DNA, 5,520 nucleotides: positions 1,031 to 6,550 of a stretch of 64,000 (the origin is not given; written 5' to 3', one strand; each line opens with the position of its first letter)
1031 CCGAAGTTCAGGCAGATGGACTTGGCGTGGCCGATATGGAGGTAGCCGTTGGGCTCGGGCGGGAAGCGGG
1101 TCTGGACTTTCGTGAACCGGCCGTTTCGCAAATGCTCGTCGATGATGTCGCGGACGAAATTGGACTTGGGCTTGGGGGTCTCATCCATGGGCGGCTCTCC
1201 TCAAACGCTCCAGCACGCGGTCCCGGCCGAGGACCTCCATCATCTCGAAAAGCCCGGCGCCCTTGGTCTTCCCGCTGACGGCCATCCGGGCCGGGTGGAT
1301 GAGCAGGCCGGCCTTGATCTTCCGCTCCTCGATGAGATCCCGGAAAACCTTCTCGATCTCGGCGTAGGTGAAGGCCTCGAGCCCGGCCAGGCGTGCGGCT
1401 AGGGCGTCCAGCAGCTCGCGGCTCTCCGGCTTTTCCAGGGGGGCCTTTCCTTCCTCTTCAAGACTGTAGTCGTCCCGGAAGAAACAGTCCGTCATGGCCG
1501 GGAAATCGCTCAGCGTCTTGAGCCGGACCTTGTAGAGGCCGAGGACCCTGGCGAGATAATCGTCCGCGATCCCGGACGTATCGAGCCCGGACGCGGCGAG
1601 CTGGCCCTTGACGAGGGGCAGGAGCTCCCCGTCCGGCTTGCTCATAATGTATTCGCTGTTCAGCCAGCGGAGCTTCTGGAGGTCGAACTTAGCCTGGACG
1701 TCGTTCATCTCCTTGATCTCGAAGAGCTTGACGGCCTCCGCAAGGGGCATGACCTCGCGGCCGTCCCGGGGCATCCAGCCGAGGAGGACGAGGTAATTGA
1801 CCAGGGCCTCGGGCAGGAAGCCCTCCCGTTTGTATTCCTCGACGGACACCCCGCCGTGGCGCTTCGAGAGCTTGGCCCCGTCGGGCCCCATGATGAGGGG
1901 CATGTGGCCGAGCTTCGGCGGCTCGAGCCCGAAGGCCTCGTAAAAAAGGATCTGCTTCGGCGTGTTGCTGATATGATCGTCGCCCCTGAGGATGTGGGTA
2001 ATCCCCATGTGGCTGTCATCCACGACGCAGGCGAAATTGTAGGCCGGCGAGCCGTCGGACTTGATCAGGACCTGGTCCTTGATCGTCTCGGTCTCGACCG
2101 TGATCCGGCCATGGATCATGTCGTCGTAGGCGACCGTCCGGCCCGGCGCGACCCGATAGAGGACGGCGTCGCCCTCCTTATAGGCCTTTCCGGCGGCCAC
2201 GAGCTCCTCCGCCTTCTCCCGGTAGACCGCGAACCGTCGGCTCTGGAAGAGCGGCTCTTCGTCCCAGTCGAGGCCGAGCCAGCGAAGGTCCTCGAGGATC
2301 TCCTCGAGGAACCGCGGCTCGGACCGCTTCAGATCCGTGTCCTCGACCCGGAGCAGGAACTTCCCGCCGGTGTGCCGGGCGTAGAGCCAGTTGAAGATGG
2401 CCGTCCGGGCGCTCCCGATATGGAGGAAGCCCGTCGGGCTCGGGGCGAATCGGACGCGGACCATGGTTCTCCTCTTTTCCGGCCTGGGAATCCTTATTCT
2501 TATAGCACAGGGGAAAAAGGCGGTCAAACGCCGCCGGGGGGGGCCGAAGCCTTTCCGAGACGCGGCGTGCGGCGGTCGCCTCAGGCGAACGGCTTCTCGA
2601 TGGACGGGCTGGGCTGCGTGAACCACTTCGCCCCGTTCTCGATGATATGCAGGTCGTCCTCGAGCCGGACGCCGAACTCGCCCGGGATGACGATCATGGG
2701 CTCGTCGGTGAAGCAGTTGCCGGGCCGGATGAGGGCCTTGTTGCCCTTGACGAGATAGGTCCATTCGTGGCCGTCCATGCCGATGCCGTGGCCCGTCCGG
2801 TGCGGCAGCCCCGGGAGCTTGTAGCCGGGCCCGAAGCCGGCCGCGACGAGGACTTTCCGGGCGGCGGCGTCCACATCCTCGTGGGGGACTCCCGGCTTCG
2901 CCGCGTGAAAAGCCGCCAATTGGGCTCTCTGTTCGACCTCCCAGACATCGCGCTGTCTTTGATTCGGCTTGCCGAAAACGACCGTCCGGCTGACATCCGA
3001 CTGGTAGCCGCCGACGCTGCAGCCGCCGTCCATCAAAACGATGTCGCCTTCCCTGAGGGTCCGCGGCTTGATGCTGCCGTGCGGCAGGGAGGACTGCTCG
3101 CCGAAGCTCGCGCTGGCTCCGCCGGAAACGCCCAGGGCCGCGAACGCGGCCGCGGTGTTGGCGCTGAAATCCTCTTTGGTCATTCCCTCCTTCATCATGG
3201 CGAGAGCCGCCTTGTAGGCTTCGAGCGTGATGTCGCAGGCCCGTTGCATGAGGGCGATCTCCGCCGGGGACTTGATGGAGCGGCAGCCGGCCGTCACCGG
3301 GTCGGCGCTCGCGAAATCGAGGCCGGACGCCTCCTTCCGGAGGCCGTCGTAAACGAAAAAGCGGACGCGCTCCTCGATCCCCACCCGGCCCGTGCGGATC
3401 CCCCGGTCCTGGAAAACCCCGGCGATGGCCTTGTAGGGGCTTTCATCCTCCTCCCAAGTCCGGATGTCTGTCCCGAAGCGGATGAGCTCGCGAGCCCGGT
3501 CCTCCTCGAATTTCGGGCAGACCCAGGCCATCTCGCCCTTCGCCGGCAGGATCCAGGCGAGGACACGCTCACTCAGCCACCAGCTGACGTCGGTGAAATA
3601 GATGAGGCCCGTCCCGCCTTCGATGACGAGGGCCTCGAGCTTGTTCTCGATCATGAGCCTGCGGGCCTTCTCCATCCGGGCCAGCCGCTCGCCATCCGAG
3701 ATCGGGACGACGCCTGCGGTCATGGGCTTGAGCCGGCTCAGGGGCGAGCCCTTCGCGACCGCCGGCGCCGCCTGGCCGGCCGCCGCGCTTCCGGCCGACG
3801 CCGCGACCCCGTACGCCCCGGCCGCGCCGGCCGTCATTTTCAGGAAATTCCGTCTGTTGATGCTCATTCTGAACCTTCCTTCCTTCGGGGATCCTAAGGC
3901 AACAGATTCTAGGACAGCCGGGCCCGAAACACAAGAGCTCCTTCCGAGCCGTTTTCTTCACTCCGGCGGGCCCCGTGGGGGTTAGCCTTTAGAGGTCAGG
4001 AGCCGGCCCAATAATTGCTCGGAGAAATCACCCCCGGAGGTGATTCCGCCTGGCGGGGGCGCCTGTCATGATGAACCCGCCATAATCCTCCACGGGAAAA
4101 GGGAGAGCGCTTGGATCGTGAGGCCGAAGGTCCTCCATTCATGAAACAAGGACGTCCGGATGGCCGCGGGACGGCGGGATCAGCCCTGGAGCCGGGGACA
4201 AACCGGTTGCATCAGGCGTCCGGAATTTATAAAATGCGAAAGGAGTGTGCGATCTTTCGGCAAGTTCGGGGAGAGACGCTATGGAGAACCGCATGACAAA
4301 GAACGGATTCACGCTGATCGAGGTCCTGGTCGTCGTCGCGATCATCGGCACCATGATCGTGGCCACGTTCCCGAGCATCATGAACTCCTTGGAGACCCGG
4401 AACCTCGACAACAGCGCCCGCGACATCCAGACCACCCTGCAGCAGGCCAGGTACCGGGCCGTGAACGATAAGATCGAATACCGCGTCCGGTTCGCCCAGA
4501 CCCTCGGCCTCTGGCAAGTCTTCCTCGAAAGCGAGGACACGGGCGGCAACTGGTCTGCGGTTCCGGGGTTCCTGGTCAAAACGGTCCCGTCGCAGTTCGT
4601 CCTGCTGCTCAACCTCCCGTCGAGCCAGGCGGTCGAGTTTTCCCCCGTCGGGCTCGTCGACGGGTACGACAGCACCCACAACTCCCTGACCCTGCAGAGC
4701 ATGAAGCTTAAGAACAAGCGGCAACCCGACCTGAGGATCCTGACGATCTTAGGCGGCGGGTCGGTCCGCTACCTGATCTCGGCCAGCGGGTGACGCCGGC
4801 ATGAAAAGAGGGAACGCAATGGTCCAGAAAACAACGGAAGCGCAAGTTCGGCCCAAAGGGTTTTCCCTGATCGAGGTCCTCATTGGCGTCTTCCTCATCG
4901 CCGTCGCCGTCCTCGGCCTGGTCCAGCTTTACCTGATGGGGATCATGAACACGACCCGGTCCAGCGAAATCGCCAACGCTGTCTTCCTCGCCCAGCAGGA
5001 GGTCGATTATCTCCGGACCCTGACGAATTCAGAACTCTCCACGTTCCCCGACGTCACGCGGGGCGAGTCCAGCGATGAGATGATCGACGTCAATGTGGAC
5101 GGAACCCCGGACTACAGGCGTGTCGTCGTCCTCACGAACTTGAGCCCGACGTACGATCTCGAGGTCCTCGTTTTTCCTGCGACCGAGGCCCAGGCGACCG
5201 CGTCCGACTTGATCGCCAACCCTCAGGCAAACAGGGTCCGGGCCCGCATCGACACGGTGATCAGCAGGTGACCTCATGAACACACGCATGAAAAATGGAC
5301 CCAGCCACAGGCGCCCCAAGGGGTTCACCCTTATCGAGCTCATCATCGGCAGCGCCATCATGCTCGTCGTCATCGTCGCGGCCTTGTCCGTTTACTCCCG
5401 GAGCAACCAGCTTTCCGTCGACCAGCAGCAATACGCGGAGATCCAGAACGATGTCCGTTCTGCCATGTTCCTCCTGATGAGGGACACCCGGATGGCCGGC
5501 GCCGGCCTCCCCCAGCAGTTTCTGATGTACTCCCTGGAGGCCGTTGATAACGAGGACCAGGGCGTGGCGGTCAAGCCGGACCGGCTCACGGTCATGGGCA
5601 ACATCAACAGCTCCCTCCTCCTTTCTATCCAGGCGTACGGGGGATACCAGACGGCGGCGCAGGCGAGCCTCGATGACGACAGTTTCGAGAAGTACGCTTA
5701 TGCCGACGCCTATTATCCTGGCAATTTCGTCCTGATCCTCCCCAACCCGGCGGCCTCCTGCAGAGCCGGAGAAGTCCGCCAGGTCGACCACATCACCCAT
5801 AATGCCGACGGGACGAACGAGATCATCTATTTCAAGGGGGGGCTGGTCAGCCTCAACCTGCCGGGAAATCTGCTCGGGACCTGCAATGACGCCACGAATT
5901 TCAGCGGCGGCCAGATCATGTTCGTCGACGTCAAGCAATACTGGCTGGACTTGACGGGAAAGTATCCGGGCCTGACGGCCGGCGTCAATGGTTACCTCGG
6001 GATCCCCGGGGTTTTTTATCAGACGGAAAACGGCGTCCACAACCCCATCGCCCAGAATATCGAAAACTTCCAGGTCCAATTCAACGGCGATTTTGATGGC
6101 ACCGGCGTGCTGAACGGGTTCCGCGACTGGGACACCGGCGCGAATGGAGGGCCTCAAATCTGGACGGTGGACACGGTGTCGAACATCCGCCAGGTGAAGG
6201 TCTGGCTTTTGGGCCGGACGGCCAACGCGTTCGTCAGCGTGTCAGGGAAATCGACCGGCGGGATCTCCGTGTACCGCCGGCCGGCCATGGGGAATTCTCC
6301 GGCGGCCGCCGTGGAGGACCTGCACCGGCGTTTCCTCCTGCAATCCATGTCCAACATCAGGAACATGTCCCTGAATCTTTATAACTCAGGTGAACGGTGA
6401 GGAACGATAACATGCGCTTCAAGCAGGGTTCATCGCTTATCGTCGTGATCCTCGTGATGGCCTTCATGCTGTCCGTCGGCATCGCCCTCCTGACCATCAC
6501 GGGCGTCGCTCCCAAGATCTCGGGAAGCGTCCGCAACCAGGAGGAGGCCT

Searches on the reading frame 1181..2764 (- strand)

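Call 27: search_protein_families(library=pfam, proteins=[window:1181-2764:-], max_evalue=0.001)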
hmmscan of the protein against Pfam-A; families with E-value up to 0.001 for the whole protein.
window:1181-2764:- (527 aa): 2 families
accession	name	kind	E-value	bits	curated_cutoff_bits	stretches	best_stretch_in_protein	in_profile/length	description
PF00749.27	tRNA-synt_1c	-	5.6e-86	288.7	23.4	2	209-367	154-314/314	tRNA synthetases class I (E and Q), catalytic domain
PF19269.4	Anticodon_2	-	1.3e-33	116.8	23.6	1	399-524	11-140/141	Anticodon binding domain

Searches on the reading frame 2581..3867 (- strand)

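Call 27: search_protein_families(library=pfam, proteins=[window:2581-3867:-], max_evalue=0.001)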
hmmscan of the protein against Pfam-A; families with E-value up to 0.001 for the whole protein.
window:2581-3867:- (428 aa): 2 families
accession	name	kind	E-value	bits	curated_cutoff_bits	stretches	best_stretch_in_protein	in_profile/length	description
PF00557.29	Peptidase_M24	-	5.1e-51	173.8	23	1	206-408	2-206/208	Metallopeptidase family M24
PF01321.24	Creatinase_N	-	1.2e-14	55.4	22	1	64-198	1-128/128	Creatinase/Prolidase N-terminal domain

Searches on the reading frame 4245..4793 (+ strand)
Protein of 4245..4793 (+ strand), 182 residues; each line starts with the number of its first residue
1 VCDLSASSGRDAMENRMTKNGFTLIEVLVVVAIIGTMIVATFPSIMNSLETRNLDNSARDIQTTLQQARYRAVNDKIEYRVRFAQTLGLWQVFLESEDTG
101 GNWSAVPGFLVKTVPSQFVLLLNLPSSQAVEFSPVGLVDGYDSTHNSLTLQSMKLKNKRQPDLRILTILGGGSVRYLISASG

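Call 5: search_protein_families(library=pfam, proteins=[window:4245-4793:+], max_evalue=0.1)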
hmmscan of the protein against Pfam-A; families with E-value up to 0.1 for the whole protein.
window:4245-4793:+ (182 aa): 2 families
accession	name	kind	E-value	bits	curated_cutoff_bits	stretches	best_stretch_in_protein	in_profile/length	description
PF07963.17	N_methyl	-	4.8e-07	29.5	21.2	1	17-41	2-26/27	Prokaryotic N-terminal methylation motif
PF12019.13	GspH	-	0.00032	21.6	21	1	58-154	2-93/108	Type II transport protein GspH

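Call 6: search_protein_families(library=ncbifam, proteins=[window:4245-4793:+], max_evalue=0.1)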
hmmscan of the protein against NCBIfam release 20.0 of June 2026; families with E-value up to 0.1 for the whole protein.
window:4245-4793:+ (182 aa): 18 families
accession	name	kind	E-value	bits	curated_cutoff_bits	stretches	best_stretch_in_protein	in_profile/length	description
TIGR01708.2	typeII_sec_gspH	equivalog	1.1e-11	45.1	80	1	20-104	2-83/169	type II secretion system minor pseudopilin GspH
TIGR02596.1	TIGR02596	subfamily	6.6e-10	39.4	70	1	22-85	1-64/196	Verru_Chthon cassette protein D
NF040982.1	ComGD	equivalog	5.4e-08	33.3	70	1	19-92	1-74/139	competence type IV pilus minor pilin ComGD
TIGR02532.1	IV_pilin_GFxxxE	domain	3.6e-07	29.7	16.3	1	20-41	2-23/24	prepilin-type N-terminal cleavage/methylation domain-containing protein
TIGR01710.1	typeII_sec_gspG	equivalog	4.8e-07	29.9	88.85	1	21-79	2-59/134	type II secretion system major pseudopilin GspG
NF007800.0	PRK10506.1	equivalog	5.9e-06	26.2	158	1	16-94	5-83/163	prepilin peptidase-dependent protein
NF041013.1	T4P_ComGE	equivalog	1.5e-05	25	49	1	19-76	3-60/83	competence type IV pilus minor pilin ComGE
NF041775.1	typeIV_PilA_Myxo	equivalog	0.0002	21.4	400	1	19-88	10-77/214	type IV pilin protein PilA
NF040999.1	pilin_ComGC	equivalog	0.00024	21.3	75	1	20-50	2-32/84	competence type IV pilus major pilin ComGC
NF047827.1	T3SSXpsH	equivalog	0.00082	19.2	160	1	21-80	2-61/145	type II secretion system protein XpsH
TIGR01707.1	gspI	equivalog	0.0011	19.5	44.35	1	21-53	1-33/101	type II secretion system minor pseudopilin GspI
NF007862.0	PRK10574.1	equivalog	0.0013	18.9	138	1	17-50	2-35/145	prepilin peptidase-dependent pilin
NF041002.1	pilin_ComGF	equivalog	0.0035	17.6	80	1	20-60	2-44/139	competence type IV pilus minor pilin ComGF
TIGR01711.1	gspJ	equivalog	0.0072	16.2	64.85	1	21-53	2-34/192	type II secretion system minor pseudopilin GspJ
NF007848.0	PRK10557.1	equivalog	0.018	14.4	120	1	14-58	5-48/192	prepilin peptidase-dependent protein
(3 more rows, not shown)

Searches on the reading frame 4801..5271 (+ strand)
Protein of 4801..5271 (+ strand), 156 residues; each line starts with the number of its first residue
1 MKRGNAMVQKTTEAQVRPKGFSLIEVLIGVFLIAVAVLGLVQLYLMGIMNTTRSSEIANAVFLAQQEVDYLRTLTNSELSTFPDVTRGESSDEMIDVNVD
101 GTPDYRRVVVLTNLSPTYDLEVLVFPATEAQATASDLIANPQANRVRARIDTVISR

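Call 5: search_protein_families(library=pfam, proteins=[window:4801-5271:+], max_evalue=0.1)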
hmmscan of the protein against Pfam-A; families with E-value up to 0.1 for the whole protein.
window:4801-5271:+ (156 aa): 1 family
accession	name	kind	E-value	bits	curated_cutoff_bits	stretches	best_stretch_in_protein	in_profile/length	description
PF07963.17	N_methyl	-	9.2e-06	25.5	21.2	1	19-40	5-26/27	Prokaryotic N-terminal methylation motif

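Call 6: search_protein_families(library=ncbifam, proteins=[window:4801-5271:+], max_evalue=0.1)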
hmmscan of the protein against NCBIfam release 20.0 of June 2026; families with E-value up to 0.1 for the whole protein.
window:4801-5271:+ (156 aa): 8 families
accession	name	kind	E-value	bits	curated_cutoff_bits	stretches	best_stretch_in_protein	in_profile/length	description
TIGR02523.1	type_IV_pilV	equivalog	1.2e-09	38.7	52.2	1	19-73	2-56/139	type IV pilus modification protein PilV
TIGR02532.1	IV_pilin_GFxxxE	domain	0.00011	21.9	16.3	1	19-40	2-23/24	prepilin-type N-terminal cleavage/methylation domain-containing protein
NF038304.1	EPS_HpsC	equivalog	0.0034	17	200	1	10-58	12-59/318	hormogonium polysaccharide secretion pseudopilin HpsC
NF041013.1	T4P_ComGE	equivalog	0.0035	17.4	49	1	19-68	4-53/83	competence type IV pilus minor pilin ComGE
TIGR02598.1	TIGR02598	subfamily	0.017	15.3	51.4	1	20-60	1-42/151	Verru_Chthon cassette protein B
NF007848.0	PRK10557.1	equivalog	0.018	14.4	120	1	12-44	4-36/192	prepilin peptidase-dependent protein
NF040944.1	MYPE2350_fam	equivalog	0.047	14.2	50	1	21-59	49-87/128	MYPE2350 family membrane protein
TIGR03926.1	T7_EssB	equivalog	0.058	12.3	229.75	1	9-116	198-304/377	type VII secretion protein EssB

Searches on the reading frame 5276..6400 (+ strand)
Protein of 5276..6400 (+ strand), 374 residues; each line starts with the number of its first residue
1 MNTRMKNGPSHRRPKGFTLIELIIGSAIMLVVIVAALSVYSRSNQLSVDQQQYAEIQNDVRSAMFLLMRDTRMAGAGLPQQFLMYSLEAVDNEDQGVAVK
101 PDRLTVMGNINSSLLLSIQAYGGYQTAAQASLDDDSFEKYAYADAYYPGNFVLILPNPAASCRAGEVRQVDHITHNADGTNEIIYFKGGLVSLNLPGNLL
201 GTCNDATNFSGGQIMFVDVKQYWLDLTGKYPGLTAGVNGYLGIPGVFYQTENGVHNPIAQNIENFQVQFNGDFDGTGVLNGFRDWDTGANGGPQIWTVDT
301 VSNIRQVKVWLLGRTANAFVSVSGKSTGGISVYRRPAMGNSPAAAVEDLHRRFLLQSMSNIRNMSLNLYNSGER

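Call 5: search_protein_families(library=pfam, proteins=[window:5276-6400:+], max_evalue=0.1)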
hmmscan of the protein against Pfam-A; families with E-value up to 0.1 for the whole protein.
window:5276-6400:+ (374 aa): 3 families
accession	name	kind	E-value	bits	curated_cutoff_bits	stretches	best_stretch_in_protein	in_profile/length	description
PF07963.17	N_methyl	-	1e-06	28.5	21.2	1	12-37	2-27/27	Prokaryotic N-terminal methylation motif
PF16074.10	PilW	-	0.0023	18.4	26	1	252-323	25-91/124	Type IV Pilus-assembly protein W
PF02272.25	DHHA1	-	0.023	15.6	25.9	0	298-332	22-57/102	DHHA1 domain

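Call 6: search_protein_families(library=ncbifam, proteins=[window:5276-6400:+], max_evalue=0.1)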
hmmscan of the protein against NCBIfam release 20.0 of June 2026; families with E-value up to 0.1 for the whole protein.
window:5276-6400:+ (374 aa): 9 families
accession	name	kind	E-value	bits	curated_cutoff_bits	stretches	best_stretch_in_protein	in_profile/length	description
NF041013.1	T4P_ComGE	equivalog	1.2e-05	25.3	49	1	15-75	4-64/83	competence type IV pilus minor pilin ComGE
TIGR02532.1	IV_pilin_GFxxxE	domain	2.9e-05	23.7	16.3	1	15-37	2-24/24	prepilin-type N-terminal cleavage/methylation domain-containing protein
NF007848.0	PRK10557.1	equivalog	0.0003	20.2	120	1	11-75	7-71/192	prepilin peptidase-dependent protein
NF007660.0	PRK10332.1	equivalog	0.0014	19.1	86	1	12-56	6-50/107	prepilin-type N-terminal cleavage/methylation domain-containing protein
NF040982.1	ComGD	equivalog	0.004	17.6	70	1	15-62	2-49/139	competence type IV pilus minor pilin ComGD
NF038304.1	EPS_HpsC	equivalog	0.019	14.6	200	1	3-70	9-76/318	hormogonium polysaccharide secretion pseudopilin HpsC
TIGR01711.1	gspJ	equivalog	0.023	14.5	64.85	1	15-73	1-59/192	type II secretion system minor pseudopilin GspJ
TIGR01707.1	gspI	equivalog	0.046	14.2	44.35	1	16-45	1-30/101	type II secretion system minor pseudopilin GspI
NF007800.0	PRK10506.1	equivalog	0.075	12.8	158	0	11-45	5-37/163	prepilin peptidase-dependent protein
